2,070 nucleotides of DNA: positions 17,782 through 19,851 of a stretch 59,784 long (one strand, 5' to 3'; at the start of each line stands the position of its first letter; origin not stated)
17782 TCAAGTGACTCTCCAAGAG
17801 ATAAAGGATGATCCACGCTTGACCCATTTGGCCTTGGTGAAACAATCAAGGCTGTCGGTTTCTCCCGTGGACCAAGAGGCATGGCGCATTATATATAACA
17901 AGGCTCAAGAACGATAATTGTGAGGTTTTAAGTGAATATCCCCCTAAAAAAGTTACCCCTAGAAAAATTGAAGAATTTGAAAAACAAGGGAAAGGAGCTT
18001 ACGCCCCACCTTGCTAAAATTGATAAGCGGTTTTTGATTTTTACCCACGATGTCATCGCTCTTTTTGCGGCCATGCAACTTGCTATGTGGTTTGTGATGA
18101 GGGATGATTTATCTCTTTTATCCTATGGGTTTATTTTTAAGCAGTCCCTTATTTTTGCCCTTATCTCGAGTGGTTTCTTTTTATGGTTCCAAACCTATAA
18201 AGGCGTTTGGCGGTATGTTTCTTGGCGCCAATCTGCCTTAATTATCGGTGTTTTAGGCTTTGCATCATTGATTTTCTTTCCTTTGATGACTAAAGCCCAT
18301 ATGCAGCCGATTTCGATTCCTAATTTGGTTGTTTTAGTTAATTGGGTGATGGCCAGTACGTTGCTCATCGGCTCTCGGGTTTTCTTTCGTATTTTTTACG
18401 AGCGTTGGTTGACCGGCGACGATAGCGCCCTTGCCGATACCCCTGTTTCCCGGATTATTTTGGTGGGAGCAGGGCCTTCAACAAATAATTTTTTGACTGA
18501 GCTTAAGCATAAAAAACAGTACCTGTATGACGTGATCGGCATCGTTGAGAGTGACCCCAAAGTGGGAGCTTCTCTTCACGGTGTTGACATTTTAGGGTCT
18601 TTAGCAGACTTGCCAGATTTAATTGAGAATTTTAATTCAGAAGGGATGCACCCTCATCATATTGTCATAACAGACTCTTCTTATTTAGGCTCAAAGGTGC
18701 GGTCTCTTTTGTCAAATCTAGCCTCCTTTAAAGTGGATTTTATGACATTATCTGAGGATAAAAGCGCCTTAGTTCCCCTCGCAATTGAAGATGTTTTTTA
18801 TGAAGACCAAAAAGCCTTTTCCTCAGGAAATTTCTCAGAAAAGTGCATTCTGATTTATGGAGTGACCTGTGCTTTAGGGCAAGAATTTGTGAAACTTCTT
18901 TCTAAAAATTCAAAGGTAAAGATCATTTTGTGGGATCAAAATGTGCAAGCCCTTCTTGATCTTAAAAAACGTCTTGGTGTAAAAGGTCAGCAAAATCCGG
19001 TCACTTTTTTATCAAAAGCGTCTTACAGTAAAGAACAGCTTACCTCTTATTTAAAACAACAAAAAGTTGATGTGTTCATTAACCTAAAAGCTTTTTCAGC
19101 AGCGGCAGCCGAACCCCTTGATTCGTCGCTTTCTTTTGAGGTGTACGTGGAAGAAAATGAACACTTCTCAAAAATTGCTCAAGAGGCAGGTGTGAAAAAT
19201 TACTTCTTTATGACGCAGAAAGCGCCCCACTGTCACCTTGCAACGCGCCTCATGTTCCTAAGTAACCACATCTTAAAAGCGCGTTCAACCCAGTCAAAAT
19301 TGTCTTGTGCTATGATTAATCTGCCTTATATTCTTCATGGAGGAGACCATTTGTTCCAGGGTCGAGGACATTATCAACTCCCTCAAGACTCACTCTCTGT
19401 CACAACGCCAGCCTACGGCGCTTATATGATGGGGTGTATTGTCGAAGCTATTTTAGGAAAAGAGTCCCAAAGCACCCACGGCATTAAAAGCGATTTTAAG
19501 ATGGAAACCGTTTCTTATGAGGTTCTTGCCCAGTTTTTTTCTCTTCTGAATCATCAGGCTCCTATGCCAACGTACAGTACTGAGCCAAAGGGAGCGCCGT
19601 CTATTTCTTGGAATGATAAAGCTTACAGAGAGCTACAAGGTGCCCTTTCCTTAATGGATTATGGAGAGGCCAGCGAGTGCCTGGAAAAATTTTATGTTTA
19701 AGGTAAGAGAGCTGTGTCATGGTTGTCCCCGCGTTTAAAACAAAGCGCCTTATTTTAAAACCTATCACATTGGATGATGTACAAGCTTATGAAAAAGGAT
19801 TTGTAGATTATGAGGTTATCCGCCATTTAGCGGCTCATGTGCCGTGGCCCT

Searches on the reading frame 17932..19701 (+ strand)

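Call 19: search_protein_families(library=ncbifam, proteins=[window:17932-19701:+], max_evalue=0.00001)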
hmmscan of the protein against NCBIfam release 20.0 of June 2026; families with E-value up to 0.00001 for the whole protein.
window:17932-19701:+ (589 aa): 2 families
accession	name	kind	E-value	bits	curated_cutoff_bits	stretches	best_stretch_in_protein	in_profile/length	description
TIGR03025.1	EPS_sugtrans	subfamily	6.2e-14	52.1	295.55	1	40-273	3-221/445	exopolysaccharide biosynthesis polyprenyl glycosylphosphotransferase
TIGR03023.1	WcaJ_sugtrans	equivalog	1.7e-10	40.8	410.75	1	40-273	3-226/453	undecaprenyl-phosphate glucose phosphotransferase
